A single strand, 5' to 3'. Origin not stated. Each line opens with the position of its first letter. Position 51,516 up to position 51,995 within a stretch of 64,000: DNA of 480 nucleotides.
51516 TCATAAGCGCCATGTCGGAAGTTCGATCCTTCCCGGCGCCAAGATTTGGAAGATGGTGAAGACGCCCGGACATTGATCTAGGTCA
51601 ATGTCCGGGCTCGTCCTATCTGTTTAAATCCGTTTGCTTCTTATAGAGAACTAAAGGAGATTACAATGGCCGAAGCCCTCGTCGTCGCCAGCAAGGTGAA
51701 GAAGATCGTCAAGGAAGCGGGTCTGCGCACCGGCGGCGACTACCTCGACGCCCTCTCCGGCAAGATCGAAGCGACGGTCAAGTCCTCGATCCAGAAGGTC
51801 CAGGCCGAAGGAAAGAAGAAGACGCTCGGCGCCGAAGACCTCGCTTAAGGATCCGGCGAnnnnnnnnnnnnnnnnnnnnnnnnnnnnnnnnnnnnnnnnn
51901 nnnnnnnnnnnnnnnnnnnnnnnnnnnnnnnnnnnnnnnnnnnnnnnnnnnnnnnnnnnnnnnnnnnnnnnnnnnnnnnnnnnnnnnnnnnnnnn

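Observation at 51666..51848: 60-aa bacterial histone-fold protein between tRNA-Met and the nuo operon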

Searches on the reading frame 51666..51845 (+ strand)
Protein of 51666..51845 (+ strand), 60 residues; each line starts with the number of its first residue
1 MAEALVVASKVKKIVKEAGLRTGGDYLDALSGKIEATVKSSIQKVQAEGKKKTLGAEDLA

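Call 4: search_protein_families(library=pfam, proteins=[window:51666-51845:+], max_evalue=10)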
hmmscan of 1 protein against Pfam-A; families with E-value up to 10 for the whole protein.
seq(60 aa): 1 family
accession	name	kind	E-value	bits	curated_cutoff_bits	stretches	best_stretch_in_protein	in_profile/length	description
PF02302.22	PTS_IIB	-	0.049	14.7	23.6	1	1-44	10-38/90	PTS system, Lactose/Cellobiose specific IIB subunit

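Call 5: search_protein_families(library=ncbifam, proteins=[window:51666-51845:+], max_evalue=10)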
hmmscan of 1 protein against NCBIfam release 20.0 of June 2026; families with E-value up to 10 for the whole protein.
seq(60 aa): 0 families

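Call 6: search_solved_structures(query=window:51666-51845:+, max_evalue=10, show_alignments=5)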
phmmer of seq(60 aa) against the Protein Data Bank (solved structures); distinct sequences matched with E-value up to 10: 4.
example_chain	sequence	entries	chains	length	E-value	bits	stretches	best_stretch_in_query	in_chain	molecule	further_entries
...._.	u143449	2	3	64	1.4e-07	34.8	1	1-58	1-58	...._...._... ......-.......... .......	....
8cmp_A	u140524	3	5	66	1.5e-07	34.6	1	1-58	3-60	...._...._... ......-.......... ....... | Transcription factor CBF/NF-Y/archaeal histone domain-containing protein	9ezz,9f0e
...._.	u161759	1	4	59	2.6e-06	30.8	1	2-55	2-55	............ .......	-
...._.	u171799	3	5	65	7.1e-06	29.5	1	3-53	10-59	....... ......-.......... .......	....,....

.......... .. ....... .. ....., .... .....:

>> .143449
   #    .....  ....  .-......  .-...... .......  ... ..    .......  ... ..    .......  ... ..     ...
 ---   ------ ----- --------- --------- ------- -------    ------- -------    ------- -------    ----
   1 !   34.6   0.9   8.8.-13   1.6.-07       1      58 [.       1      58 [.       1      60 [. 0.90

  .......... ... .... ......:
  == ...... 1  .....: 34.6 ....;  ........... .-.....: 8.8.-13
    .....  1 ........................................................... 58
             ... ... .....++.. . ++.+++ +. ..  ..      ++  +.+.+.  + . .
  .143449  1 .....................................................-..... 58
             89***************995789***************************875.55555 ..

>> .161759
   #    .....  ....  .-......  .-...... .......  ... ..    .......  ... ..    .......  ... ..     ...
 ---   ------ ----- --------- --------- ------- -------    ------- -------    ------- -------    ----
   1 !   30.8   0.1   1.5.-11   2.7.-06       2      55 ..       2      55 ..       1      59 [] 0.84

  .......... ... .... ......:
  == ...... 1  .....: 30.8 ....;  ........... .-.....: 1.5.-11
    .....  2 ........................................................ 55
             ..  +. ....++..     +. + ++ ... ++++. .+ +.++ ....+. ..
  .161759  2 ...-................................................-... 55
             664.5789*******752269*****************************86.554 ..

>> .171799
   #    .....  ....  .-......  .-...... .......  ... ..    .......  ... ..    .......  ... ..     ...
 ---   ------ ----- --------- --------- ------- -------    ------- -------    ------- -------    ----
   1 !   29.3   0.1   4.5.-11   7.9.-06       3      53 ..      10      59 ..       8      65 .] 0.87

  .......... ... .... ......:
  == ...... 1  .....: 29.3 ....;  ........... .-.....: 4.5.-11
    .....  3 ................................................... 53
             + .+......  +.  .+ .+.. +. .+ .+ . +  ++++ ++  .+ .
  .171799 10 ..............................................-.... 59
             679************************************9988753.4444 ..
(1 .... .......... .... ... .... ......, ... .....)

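Call 7: find_homologous_proteins(query=window:51666-51845:+)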
Query seq(60 aa) (60 aa): 246 proteins with E <= 0.001 among 248 candidates; the best 120 are listed.
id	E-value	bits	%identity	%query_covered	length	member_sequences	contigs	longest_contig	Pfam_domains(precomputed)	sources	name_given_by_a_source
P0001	8.5e-27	108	100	100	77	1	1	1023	-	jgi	jgi:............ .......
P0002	2.9e-26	107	95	100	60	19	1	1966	-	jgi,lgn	jgi:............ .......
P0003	1.5e-25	105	95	100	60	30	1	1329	-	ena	-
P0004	7.3e-25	102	93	100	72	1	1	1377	-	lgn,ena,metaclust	metaclust:\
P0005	1.5e-24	101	90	98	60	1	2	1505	-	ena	-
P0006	4.8e-24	100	90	100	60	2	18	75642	-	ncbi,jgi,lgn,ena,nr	ncbi:MAG: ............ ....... NUW21_07790 [Elusimicrobia bacterium]|jgi:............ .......|nr:hyp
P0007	5.3e-24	100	90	100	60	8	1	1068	-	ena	-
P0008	6.6e-24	99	90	100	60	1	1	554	-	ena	-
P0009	7.1e-24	99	90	100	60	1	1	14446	-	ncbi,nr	ncbi:MAG: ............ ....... HY403_12030 [Elusimicrobia bacterium]|nr:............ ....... [Elusim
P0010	8.7e-24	99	88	100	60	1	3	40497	-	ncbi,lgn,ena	ncbi:MAG: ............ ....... AAB036_08320 [Elusimicrobiota bacterium]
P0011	1.7e-23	98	90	100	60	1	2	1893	-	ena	-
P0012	1.7e-23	98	87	100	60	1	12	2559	-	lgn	-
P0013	2.5e-23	98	88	100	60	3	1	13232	-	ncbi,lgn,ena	-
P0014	3.3e-23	97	88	100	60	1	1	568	-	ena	-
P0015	4.2e-23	97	85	100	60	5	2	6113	-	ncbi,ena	-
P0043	1.3e-21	92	82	100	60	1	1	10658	-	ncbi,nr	ncbi:MAG: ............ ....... HY079_02355 [Elusimicrobia bacterium]|nr:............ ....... [Elusim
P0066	1.6e-19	86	77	100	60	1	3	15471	-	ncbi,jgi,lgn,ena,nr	ncbi:MAG: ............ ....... A2506_00065 [Elusimicrobia bacterium RIFOXYD12_FULL_66_9]|nr:MAG: hyp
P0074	8.2e-19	84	73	100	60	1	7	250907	-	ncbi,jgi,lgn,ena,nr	ncbi:MAG TPA: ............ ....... DEB40_08340 [Elusimicrobia bacterium]|nr:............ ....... [El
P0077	1.2e-18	83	75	100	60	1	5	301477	-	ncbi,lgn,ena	ncbi:MAG: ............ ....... AAB320_07915 [Elusimicrobiota bacterium]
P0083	1.9e-18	83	73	98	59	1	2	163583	-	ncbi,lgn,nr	ncbi:MAG: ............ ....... HYZ75_15180 [Elusimicrobia bacterium]|nr:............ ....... [Elusim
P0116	1.2e-17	80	75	98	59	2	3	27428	-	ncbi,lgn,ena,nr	ncbi:MAG: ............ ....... HY928_18000 [Elusimicrobia bacterium]|nr:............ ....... [Elusim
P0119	1.2e-17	80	71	98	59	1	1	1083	-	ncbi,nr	ncbi:MAG: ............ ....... KGL53_10415 [Elusimicrobia bacterium]|nr:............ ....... [Elusim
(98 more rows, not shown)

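Call 15: search_solved_structures(query=A1, max_evalue=10, show_alignments=0)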
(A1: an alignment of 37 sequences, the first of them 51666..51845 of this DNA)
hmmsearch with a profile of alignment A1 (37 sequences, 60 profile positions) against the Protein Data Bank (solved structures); distinct sequences matched with E-value up to 10: 5.
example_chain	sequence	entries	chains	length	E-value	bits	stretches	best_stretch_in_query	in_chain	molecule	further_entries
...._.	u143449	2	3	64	6.4e-11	45.4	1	1-59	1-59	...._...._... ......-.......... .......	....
8cmp_A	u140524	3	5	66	7.1e-11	45.2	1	1-59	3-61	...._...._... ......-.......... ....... | Transcription factor CBF/NF-Y/archaeal histone domain-containing protein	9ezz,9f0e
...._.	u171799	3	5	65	5.7e-09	39.1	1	3-52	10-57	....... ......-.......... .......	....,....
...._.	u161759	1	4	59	4.4e-08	36.3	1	1-54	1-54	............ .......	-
4mu6_A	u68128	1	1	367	1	12.7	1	19-52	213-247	Kinectin 1 (Kinesin receptor)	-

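Call 22: search_solved_structures(query=A1, max_evalue=0.001, show_alignments=4)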
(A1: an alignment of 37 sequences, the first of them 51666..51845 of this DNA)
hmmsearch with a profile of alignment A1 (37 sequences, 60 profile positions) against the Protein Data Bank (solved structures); distinct sequences matched with E-value up to 0.001: 4.
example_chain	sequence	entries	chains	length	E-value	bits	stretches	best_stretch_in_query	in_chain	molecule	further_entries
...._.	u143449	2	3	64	6.4e-11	45.4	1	1-59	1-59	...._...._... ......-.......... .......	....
8cmp_A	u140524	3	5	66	7.1e-11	45.2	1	1-59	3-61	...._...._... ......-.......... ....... | Transcription factor CBF/NF-Y/archaeal histone domain-containing protein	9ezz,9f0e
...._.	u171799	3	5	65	5.7e-09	39.1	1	3-52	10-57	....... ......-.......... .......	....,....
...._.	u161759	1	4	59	4.4e-08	36.3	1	1-54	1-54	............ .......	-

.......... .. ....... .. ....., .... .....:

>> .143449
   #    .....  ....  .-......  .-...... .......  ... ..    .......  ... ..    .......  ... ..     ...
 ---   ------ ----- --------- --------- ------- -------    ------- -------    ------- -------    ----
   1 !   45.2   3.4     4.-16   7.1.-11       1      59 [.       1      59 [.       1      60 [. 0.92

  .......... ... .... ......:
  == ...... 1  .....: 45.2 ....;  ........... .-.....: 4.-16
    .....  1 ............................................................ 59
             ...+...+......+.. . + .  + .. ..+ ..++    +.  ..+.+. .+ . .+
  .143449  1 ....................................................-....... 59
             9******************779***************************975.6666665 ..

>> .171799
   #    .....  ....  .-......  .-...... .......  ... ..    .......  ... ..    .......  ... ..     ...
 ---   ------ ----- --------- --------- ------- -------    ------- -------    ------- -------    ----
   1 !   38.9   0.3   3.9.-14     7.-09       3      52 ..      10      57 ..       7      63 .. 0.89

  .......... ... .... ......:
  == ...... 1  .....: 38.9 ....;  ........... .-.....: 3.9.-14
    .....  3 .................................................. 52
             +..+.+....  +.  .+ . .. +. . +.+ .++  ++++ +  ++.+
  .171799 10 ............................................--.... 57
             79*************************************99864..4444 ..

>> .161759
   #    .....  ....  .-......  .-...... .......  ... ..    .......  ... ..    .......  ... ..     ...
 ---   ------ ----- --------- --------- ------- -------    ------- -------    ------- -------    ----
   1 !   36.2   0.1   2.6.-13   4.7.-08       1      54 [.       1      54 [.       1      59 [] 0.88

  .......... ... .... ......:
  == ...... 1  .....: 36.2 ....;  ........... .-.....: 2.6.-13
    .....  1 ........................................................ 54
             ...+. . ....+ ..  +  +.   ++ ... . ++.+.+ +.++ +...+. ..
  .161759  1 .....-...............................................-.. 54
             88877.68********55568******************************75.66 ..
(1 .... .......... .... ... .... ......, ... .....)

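Call 23: find_encoding_contigs(protein=window:51666-51845:+, flank=5000, max_places=4)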
Protein seq(60 aa) (60 aa): 2 contigs read that carry it; 2 places shown.
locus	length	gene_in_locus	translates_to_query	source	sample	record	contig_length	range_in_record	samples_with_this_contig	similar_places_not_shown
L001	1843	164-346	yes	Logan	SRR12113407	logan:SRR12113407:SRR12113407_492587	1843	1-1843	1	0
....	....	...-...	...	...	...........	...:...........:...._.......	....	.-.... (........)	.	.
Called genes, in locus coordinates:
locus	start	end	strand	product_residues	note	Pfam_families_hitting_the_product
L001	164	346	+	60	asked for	-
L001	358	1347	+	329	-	PF02636:Methyltransf_28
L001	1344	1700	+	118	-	PF00507:Oxidored_q4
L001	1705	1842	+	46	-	?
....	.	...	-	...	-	?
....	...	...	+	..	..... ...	-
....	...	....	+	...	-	?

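Call 24: find_encoding_contigs(protein=P0077, flank=5000, max_places=3)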
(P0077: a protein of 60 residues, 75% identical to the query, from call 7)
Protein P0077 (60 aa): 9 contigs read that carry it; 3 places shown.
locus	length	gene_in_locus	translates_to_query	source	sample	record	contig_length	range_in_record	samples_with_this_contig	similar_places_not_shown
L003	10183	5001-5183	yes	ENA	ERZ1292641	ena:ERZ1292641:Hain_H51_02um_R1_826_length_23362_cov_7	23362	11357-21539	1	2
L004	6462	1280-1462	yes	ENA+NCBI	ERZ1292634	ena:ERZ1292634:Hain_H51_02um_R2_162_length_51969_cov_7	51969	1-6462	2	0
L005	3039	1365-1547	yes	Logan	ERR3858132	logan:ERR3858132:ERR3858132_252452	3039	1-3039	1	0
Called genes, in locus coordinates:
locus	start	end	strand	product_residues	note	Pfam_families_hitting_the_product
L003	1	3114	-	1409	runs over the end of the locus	PF00041:fn3 (faint), PF16656:Pur_ac_phosph_N (faint)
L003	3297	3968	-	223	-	PF00072:Response_reg, PF08281:Sigma70_r4_2 (faint), PF00196:GerE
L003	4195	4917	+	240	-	PF03704:BTAD (faint), PF12895:ANAPC3 (faint), PF00515:TPR_1 (faint), PF13428:TPR_14 (weak), PF13432:TPR_16, PF13371:TPR_9 (weak), PF13414:TPR_11 (weak), PF14559:TPR_19, +5 more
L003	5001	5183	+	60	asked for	-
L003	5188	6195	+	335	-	PF02636:Methyltransf_28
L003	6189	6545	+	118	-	PF00507:Oxidored_q4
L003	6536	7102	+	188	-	PF01058:Oxidored_q6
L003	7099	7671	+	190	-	PF00329:Complex1_30kDa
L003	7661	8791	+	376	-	PF00346:Complex1_49kDa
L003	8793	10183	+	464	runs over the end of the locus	PF00146:NADHdh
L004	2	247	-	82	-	PF00072:Response_reg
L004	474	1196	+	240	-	PF03704:BTAD (faint), PF12895:ANAPC3 (faint), PF00515:TPR_1 (faint), PF13428:TPR_14 (weak), PF13432:TPR_16, PF13371:TPR_9 (weak), PF13414:TPR_11 (weak), PF14559:TPR_19, +5 more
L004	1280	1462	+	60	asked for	-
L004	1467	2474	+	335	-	PF02636:Methyltransf_28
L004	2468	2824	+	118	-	PF00507:Oxidored_q4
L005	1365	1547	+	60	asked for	-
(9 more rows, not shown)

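Call 25: find_encoding_contigs(protein=P0083, flank=5000, max_places=3)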
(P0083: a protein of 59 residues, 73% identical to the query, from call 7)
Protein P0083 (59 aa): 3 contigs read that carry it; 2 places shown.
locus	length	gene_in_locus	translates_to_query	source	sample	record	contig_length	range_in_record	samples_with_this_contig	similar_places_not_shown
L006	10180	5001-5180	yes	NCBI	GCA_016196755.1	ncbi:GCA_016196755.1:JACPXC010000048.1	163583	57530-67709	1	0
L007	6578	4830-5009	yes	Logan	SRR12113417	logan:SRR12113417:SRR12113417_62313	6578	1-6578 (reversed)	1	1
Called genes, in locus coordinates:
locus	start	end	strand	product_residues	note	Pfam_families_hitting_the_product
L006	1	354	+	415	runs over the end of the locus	PF02771:Acyl-CoA_dh_N, PF02770:Acyl-CoA_dh_M, PF00441:Acyl-CoA_dh_1, PF08028:Acyl-CoA_dh_2, PF22924:ACOX_C_alpha1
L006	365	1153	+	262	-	PF01012:ETF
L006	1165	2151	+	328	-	PF01012:ETF, PF00766:ETF_alpha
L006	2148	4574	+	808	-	PF17900:Peptidase_M1_N, PF01433:Peptidase_M1, PF13646:HEAT_2 (weak), PF02985:HEAT (faint), PF13646:HEAT_2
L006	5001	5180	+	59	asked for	-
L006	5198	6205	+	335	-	PF02636:Methyltransf_28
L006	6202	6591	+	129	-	PF00507:Oxidored_q4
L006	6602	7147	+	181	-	PF01058:Oxidored_q6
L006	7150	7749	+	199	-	PF00329:Complex1_30kDa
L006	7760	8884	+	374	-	PF00346:Complex1_49kDa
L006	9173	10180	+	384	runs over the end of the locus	PF00146:NADHdh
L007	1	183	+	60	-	?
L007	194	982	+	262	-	PF01012:ETF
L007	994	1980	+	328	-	PF01012:ETF, PF00766:ETF_alpha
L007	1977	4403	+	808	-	PF17900:Peptidase_M1_N, PF01433:Peptidase_M1, PF13646:HEAT_2 (weak), PF02985:HEAT (faint), PF13646:HEAT_2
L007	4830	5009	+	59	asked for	-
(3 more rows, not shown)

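Call 26: predict_structure(alignment_id=A1)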
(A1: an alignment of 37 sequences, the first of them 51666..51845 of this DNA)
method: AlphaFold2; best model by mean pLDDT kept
length: 60 residues; sequences in the alignment: 37
mean_pLDDT: 73.1   pTM: 0.41
mean pLDDT of the five models: 73.1, 67.1, 61.0, 57.1, 55.9
residues with pLDDT >= 90: 0; 70-90: 40; 50-70: 20; < 50: 0
segments of 3 or more residues with pLDDT < 50: none
pLDDT, mean of each block of 10 residues (from residue 1): 70 82 77 81 70 60
secondary structure, 60 per line:
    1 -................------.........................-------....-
elements in order: H2-17 H24-48 H56-59

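Call 29: find_related_loci(query=A1, collection=genome_contigs, flank=6000)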
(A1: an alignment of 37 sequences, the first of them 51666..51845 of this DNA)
Query A1 (60 aa) in genome_contigs; peptide patterns used: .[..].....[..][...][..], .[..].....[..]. (x = any residue, [..] = any of these).
494 stretches matched a pattern; 120 encode a relative of the query (tblastn E <= 1e-3); the best 80 are kept; 80 distinct loci.
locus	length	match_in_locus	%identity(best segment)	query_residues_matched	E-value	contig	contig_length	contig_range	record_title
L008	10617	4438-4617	93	1-60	9e-32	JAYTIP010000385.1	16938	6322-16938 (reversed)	MAG: Elusimicrobiota bacterium isolate GFS_2774 GFS_2774_384, whole genome shotgun sequence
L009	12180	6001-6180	95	1-60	1e-31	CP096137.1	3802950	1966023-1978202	MAG: Elusimicrobiota bacterium isolate JAD_PAG50586_1 chromosome, complete genome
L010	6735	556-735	92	1-60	7e-31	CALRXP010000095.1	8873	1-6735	MAG: Candidatus Endomicrobium trichonymphae isolate JJ-MEM5D2-223-10-m2-bin112 genome assembly, contig: JJ-MEM5D2-223-C9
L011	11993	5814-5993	93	1-60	6e-31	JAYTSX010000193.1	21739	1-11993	MAG: Elusimicrobiota bacterium isolate GFS_5282 GFS_5282_192, whole genome shotgun sequence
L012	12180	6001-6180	92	1-60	1e-30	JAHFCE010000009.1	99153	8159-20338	MAG: Elusimicrobia bacterium isolate nzgw214 NODE_38_length_99154_cov_4.310997, whole genome shotgun sequence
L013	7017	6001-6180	92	1-60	3e-30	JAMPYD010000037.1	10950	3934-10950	MAG: Elusimicrobiota bacterium isolate R2F_R2FSRR_metabat.61 R2F_C3468, whole genome shotgun sequence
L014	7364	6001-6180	92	1-60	4e-30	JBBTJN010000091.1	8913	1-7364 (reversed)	MAG: Elusimicrobiota bacterium isolate H52-bin097_1 H52_bin097_1_000000000091, whole genome shotgun sequence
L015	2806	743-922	92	1-60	3e-30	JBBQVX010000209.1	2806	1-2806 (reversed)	MAG: Elusimicrobiota bacterium isolate Co_metawrap_2019 Cmw_2019_k141_24364454_length_2806_cov_6.0000, whole genome shot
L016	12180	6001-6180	92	1-60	4e-30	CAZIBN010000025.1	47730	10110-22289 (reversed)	MAG TPA_asm: uncultured Elusimicrobia sp. isolate binchicken_co186_163 genome assembly, contig: NODE_699_length_47730_co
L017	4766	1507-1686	92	1-60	4e-30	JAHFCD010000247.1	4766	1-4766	MAG: Elusimicrobia bacterium isolate nzgw213 NODE_25856_length_4767_cov_2.847180, whole genome shotgun sequence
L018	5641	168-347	88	1-60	1e-29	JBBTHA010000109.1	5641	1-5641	MAG: Elusimicrobiota bacterium isolate H41-bin160_1 H41_bin160_1_000000000109, whole genome shotgun sequence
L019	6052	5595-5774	90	1-60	1e-29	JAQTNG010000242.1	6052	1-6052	MAG: Elusimicrobia bacterium isolate STA_59 NODE_30857_length_6052_cov_2.900084_Sandtown_A, whole genome shotgun sequenc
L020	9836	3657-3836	90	1-60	1e-29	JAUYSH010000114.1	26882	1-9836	MAG: Elusimicrobiota bacterium isolate C5_metabat.bin.68 C5_k141_72939, whole genome shotgun sequence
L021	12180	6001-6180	90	1-60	9e-30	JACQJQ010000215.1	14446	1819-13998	MAG: Elusimicrobia bacterium isolate NC_groundwater_1155_Ag_S-0.1um_67_28 S_p1_S3_coassembly_k141_2220952, whole genome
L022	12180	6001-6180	90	1-60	1e-29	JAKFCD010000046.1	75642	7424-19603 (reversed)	MAG: Elusimicrobiota bacterium isolate LC012 contig-124_287, whole genome shotgun sequence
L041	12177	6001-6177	69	1-59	2e-23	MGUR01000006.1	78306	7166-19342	MAG: Elusimicrobia bacterium RIFCSPLOWO2_01_FULL_59_12 rifcsplowo2_01_scaffold_11183, whole genome shotgun sequence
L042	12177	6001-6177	71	1-59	4e-23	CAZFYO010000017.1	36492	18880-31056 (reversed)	MAG TPA_asm: uncultured Elusimicrobia sp. isolate SRP342105_co1_313 genome assembly, contig: NODE_1446_length_36492_cov_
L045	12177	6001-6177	73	1-59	2e-22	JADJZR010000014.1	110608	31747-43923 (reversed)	MAG: Elusimicrobia bacterium isolate Lyne_18-Q3-R50-59_MAXAC.215 tig00024089-10-1101280, whole genome shotgun sequence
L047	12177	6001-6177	69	1-59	1e-22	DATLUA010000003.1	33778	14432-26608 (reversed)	MAG TPA_asm: Elusimicrobiota bacterium isolate SMAG_U13971 k141_456065, whole genome shotgun sequence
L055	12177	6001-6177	66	1-59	1e-21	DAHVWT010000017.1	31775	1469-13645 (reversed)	MAG TPA_asm: Elusimicrobia bacterium isolate clean752 NODE_17_length_31775_cov_4.245204, whole genome shotgun sequence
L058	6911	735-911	68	1-59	3e-21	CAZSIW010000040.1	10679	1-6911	MAG TPA_asm: uncultured Elusimicrobiales bacterium isolate binchicken_co3_602 genome assembly, contig: NODE_20190_length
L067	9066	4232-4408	78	1-59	5e-19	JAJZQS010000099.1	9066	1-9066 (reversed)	MAG: bacterium isolate SKS1.bin53 NODE_13494_length_9066_cov_6.365365, whole genome shotgun sequence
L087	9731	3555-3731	75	1-59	4e-16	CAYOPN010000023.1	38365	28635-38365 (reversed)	MAG TPA_asm: uncultured Elusimicrobia bacterium isolate SRP150892_co2_475 genome assembly, contig: NODE_1246_length_3836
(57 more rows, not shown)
